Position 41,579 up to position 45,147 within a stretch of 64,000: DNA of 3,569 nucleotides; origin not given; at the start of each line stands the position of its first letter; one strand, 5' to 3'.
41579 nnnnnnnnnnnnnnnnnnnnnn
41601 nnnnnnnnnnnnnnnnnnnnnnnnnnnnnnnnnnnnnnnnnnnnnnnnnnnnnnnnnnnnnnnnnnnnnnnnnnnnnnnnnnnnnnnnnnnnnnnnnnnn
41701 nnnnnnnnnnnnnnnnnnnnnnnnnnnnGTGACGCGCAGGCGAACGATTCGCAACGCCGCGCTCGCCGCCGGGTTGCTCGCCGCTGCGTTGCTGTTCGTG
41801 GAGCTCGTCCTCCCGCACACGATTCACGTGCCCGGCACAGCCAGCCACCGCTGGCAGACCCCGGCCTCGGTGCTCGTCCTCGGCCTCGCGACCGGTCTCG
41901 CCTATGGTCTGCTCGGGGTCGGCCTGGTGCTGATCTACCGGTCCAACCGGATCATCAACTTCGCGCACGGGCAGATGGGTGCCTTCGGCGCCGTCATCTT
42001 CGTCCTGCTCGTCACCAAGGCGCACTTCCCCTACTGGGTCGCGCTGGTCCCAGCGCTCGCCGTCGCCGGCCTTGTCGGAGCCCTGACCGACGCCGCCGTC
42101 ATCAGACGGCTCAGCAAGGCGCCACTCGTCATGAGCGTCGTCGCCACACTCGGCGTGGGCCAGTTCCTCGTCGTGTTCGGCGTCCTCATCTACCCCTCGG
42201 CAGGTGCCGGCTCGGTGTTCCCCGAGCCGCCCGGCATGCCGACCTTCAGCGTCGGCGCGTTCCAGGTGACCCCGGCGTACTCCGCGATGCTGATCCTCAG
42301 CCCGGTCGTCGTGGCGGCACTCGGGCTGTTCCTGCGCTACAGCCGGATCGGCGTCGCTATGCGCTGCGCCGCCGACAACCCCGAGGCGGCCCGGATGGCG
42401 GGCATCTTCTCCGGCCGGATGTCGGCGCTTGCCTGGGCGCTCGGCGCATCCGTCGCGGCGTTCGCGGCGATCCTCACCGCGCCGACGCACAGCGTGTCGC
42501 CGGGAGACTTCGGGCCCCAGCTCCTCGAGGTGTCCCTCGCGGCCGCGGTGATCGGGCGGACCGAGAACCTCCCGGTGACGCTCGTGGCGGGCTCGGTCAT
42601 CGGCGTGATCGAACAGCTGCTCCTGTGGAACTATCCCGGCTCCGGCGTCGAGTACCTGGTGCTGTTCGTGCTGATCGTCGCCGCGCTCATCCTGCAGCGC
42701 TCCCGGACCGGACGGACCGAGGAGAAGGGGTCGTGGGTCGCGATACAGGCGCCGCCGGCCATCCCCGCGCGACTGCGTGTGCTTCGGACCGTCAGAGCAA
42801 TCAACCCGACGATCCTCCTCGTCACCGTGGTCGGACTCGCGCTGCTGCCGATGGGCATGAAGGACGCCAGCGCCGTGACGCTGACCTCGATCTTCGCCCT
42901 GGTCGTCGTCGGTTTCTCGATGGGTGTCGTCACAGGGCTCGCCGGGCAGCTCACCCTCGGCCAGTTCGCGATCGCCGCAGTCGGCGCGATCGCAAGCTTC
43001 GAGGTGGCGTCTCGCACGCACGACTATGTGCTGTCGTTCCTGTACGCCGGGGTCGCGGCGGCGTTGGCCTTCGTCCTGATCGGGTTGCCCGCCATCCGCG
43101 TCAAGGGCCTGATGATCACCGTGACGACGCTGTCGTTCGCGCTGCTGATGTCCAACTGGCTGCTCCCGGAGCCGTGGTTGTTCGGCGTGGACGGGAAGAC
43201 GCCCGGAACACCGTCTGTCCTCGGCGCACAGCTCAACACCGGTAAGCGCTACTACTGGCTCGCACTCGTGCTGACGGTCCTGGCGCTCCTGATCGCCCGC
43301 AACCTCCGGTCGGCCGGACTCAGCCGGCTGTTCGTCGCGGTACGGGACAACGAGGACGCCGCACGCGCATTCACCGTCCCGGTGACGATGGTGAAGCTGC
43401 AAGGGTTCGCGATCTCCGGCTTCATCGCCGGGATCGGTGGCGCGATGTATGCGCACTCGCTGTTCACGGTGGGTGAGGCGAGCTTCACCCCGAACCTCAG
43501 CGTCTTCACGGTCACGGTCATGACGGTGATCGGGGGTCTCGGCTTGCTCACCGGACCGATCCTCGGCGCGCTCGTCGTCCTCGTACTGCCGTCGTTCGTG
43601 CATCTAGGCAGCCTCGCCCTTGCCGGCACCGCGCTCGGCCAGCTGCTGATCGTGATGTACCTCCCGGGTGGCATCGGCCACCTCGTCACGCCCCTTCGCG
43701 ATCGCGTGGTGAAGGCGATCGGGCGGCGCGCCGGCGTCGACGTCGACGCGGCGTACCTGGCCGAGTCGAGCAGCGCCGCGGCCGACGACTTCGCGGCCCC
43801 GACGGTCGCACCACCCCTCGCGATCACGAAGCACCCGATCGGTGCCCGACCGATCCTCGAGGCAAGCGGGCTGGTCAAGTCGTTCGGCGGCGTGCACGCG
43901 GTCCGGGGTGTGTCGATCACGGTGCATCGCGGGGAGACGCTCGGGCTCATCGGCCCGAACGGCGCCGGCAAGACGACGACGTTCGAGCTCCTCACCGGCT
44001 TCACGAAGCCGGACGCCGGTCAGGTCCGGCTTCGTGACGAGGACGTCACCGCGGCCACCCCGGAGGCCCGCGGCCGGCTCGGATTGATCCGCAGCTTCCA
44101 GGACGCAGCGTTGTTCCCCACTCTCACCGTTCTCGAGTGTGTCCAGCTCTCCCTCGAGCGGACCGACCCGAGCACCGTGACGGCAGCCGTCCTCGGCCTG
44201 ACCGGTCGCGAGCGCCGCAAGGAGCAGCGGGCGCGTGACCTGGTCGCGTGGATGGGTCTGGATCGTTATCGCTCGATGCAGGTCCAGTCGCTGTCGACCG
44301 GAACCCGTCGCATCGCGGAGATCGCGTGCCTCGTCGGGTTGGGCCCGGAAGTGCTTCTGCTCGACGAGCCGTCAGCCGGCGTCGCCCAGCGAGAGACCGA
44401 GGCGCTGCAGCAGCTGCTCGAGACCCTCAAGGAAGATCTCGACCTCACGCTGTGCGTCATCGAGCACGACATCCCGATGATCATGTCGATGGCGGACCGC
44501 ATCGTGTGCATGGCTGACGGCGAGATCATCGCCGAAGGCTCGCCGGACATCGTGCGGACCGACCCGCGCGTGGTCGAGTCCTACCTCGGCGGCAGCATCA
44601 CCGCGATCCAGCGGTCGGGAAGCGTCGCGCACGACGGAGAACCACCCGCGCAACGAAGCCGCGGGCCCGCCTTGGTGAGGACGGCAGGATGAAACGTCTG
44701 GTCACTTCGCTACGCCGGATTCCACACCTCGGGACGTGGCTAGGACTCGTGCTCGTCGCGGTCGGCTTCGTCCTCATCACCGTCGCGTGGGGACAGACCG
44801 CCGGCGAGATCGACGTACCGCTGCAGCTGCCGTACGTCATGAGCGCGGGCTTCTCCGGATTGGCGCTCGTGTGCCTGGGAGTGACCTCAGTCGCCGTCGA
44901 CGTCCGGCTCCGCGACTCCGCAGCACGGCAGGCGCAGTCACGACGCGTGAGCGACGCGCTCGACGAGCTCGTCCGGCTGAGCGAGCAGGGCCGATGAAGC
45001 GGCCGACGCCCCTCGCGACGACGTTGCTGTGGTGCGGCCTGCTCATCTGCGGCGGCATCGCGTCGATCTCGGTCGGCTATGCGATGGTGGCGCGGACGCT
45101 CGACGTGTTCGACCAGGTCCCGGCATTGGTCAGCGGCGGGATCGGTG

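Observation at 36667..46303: Eight translationally coupled genes form a non-canonical Liv-type uptake module with unknown envelope partners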

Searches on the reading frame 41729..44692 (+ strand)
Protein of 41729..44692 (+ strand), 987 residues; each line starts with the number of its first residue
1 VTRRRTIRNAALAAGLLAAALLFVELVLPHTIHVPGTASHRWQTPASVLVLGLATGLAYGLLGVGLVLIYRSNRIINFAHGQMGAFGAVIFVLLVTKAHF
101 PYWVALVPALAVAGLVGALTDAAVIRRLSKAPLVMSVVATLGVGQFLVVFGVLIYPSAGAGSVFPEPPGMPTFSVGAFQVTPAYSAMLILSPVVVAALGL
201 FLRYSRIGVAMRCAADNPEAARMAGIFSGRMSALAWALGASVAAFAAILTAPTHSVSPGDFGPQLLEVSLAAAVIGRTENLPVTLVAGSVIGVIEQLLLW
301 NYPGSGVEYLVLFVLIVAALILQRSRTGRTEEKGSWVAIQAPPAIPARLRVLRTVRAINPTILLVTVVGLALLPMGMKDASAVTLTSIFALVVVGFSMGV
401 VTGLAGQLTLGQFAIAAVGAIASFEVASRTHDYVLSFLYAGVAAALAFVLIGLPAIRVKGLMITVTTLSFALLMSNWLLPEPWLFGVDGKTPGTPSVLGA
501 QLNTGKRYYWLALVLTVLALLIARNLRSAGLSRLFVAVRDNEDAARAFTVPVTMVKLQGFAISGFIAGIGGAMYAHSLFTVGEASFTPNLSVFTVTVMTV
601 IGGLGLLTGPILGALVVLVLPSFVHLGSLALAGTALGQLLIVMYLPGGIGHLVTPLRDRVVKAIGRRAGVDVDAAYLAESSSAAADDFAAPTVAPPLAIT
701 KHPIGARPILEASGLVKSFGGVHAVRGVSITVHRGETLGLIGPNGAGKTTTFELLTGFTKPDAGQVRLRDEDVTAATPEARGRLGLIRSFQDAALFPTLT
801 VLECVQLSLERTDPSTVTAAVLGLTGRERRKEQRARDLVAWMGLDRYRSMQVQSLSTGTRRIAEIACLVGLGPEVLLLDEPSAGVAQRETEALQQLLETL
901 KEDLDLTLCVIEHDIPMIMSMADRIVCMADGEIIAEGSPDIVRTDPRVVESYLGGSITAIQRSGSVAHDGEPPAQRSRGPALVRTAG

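Call 4: search_protein_families(library=pfam, proteins=[window:41729-44692:+], max_evalue=0.01)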
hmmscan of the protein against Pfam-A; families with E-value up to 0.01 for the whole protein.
window:41729-44692:+ (987 aa): 4 families
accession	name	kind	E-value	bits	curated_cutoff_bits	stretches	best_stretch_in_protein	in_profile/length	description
PF02653.21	BPD_transp_2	-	2.5e-45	155.2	26.8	2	50-320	3-269/269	Branched-chain amino acid transport system / permease component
PF00005.33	ABC_tran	-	5.7e-28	98.7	25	1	726-882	2-136/137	ABC transporter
PF12399.14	BCA_ABC_TP_C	-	1.1e-08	34.9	25.5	1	932-955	1-24/27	Branched-chain amino acid ATP-binding cassette transporter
PF13304.12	AAA_21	-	1.9e-05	25.3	27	0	739-756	3-20/304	AAA domain, putative AbiEii toxin, Type IV TA system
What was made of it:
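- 41729..44692 (+): g5: a 987-aa LivH::LivM::LivG triple fusion, supplying both permease domains and the first ATPase. Two BPD_transp_2 domains (2.5e-45), ABC_tran and BCA_ABC_TP_C (call 4).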

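Call 5: search_protein_families(library=ncbifam, proteins=[window:41729-44692:+], max_evalue=0.01)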
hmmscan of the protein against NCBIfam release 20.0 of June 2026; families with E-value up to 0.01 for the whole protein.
window:41729-44692:+ (987 aa): 189 families (the best 25 are shown)
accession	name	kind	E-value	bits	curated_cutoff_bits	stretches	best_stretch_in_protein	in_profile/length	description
NF008449.1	PRK11300.1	equivalog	1.7e-58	197.9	362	1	707-954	3-253/255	high-affinity branched-chain amino acid ABC transporter ATP-binding protein LivG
TIGR03411.1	urea_trans_UrtD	equivalog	2.8e-55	187.6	304.1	1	709-954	2-241/242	urea ABC transporter ATP-binding protein UrtD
TIGR04406.1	LPS_export_lptB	equivalog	3.4e-47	160.8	240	1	710-956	2-236/239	LPS export ABC transporter ATP-binding protein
TIGR01188.1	drrA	subfamily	3e-39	135.1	312.45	1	717-942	1-211/302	daunorubicin resistance ABC transporter, ATP-binding protein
NF006987.0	PRK09452.1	equivalog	3.6e-36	124.7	482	1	703-947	11-240/378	spermidine/putrescine ABC transporter ATP-binding protein PotA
TIGR03265.1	PhnT2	equivalog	1.5e-35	123.1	457.7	1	709-947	4-227/353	putative 2-aminoethylphosphonate ABC transporter ATP-binding protein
NF008144.0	PRK10895.1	equivalog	1.6e-35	122.7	381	1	709-955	3-237/241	LPS export ABC transporter ATP-binding protein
NF043075.1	MMSYN1_0197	equivalog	1.8e-35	122.5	550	1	709-954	2-234/341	spermidine/putrescine ABC transporter ATP-binding protein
TIGR00968.1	3a0106s01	subfamily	1.3e-33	116.5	342.75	1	715-954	6-232/237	sulfate ABC transporter ATP-binding protein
NF041861.1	YtfR_transport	equivalog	9.6e-33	113.3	850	1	709-957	1-238/492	galactofuranose ABC transporter, ATP-binding protein YtfR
NF011967.0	PRK15439.1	equivalog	8.7e-32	110.2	586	1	706-942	8-227/510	autoinducer 2 ABC transporter ATP-binding protein LsrA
TIGR01187.1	potA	subfamily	9.8e-32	110.3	355.6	1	740-947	1-193/325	polyamine ABC transporter ATP-binding protein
NF008442.0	PRK11288.1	equivalog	1.3e-30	106.1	689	1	707-958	5-246/504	L-arabinose ABC transporter ATP-binding protein AraG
TIGR03864.1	PQQ_ABC_ATP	hypoth_equivalog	1.8e-30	106.2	302.25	1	710-945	2-222/236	ABC transporter, ATP-binding subunit, PQQ-dependent alcohol dehydrogenase system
TIGR04521.1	ECF_ATPase_2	equivalog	1.9e-30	105.9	330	1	723-949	19-239/279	energy-coupling factor transporter ATPase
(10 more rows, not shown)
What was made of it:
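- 41729..44692 (+): LivG model 1.7e-58 (call 5).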

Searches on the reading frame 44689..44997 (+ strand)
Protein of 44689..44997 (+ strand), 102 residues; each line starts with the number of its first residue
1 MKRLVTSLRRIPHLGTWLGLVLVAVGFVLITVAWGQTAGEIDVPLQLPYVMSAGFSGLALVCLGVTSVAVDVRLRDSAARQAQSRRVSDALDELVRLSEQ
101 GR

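Call 4: search_protein_families(library=pfam, proteins=[window:44689-44997:+], max_evalue=0.01)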
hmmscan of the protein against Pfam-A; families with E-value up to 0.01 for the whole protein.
window:44689-44997:+ (102 aa): 0 families

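Call 5: search_protein_families(library=ncbifam, proteins=[window:44689-44997:+], max_evalue=0.01)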
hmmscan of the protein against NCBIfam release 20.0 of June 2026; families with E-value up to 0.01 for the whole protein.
window:44689-44997:+ (102 aa): 0 families

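Call 21: search_protein_families(library=pfam, proteins=[window:44689-44997:+], max_evalue=10)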
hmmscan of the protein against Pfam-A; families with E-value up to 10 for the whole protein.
window:44689-44997:+ (102 aa): 2 families
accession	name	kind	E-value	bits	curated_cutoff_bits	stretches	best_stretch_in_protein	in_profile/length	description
PF23933.1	DUF7269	-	0.018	15.5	29.1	1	18-92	1-73/162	Family of unknown function (DUF7269)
PF13347.12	MFS_2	-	0.023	13.7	27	1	6-85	133-208/427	MFS/sugar transport protein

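Call 57: search_protein_representatives(protein=window:44689-44994:+)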
Query: 102 residues. Proteins with E-value up to 0.001 (for the whole library): 643; up to 1e-10: 192; up to 1e-30: 1. The best 150 are listed.
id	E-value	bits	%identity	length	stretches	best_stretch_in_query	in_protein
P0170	1.6e-47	175.7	81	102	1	4-102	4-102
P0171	5.2e-25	103.6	39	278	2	9-101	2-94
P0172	9.0e-24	99.6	50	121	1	1-98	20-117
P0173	2.6e-23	98.2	53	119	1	2-91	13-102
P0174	5.2e-23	97.2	38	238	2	20-96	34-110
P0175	6.4e-21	90.5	48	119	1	3-99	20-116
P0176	3.3e-20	88.2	51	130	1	6-102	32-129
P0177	6.0e-20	87.4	45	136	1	2-99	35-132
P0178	6.4e-20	87.3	41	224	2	3-83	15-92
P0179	2.3e-19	85.5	81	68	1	49-102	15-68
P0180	3.2e-19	85.1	52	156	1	5-95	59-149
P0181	1.1e-18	83.4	49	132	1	3-94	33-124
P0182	2.0e-18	82.5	48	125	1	6-94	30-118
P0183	3.1e-18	81.9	42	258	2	14-92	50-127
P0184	3.4e-18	81.8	44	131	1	8-94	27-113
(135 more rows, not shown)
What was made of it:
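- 44689..44997 (+): g6: a 102-aa protein with a 2-TM hairpin and a cytoplasmic C-terminal helix. It belongs to an uncatalogued family. 643 representative clusters at E <= 1e-3 (call 57).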

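Call 59: search_protein_families(library=pfam, alignment_id=A5, max_evalue=0.01)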
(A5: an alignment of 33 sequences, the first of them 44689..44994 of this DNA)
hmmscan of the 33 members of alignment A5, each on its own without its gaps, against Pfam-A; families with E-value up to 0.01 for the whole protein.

A. member 1, window:44689-44994:+ (102 aa): 0 families

B. families by the number of members that match (of 33 scanned): 7 families
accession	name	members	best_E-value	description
PF07332.16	Phage_holin_3_6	2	0.002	Putative Actinobacterial Holin-X, holin superfamily III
PF11981.13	DUF3482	1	0.0006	Domain of unknown function (DUF3482)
PF13903.11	Claudin_2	1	0.00076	PMP-22/EMP/MP20/Claudin tight junction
PF11377.13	DUF3180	1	0.0036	Protein of unknown function (DUF3180)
PF04290.18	DctQ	1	0.004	Tripartite ATP-independent periplasmic transporters, DctQ component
PF13347.12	MFS_2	1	0.0089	MFS/sugar transport protein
PF00115.25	COX1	1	0.0095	Cytochrome C and Quinol oxidase polypeptide I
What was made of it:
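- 44689..44997 (+): No consistent Pfam family (call 59).
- Tried and rejected: Scattered single hits (holin, claudin, DctQ) were rejected as chance (call 59).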

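Call 86: find_related_loci(query=A8, collection=metagenome_contigs, flank=10000)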
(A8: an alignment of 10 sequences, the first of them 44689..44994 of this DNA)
Query A8 (102 aa) in metagenome_contigs; peptide patterns used: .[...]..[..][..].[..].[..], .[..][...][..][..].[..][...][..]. (x = any residue, [..] = any of these).
409 stretches matched a pattern; 152 encode a relative of the query (tblastn E <= 1e-3); the best 80 are kept; 80 distinct loci.
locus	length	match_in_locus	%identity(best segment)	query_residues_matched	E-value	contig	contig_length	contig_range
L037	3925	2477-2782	48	1-102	7e-25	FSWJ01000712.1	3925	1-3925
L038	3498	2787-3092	43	1-102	1e-23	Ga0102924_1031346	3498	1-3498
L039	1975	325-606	47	1-94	9e-23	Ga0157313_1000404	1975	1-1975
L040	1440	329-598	46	5-94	5e-22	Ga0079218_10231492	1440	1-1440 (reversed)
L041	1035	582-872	51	7-102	8e-22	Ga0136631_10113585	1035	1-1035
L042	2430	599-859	51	16-102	2e-21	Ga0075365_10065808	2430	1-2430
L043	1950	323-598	43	11-102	2e-21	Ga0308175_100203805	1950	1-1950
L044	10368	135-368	47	17-94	1e-20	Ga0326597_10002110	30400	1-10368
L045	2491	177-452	47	2-93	3e-20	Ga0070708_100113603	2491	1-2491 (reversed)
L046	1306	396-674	46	2-94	4e-20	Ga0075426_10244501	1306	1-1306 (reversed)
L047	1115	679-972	48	3-99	2e-20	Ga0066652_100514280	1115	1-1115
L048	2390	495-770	47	3-94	9e-20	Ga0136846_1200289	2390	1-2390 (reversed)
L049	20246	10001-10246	46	13-94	2e-19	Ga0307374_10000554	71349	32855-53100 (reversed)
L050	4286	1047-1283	47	16-94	2e-19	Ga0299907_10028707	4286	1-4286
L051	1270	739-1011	49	6-94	2e-19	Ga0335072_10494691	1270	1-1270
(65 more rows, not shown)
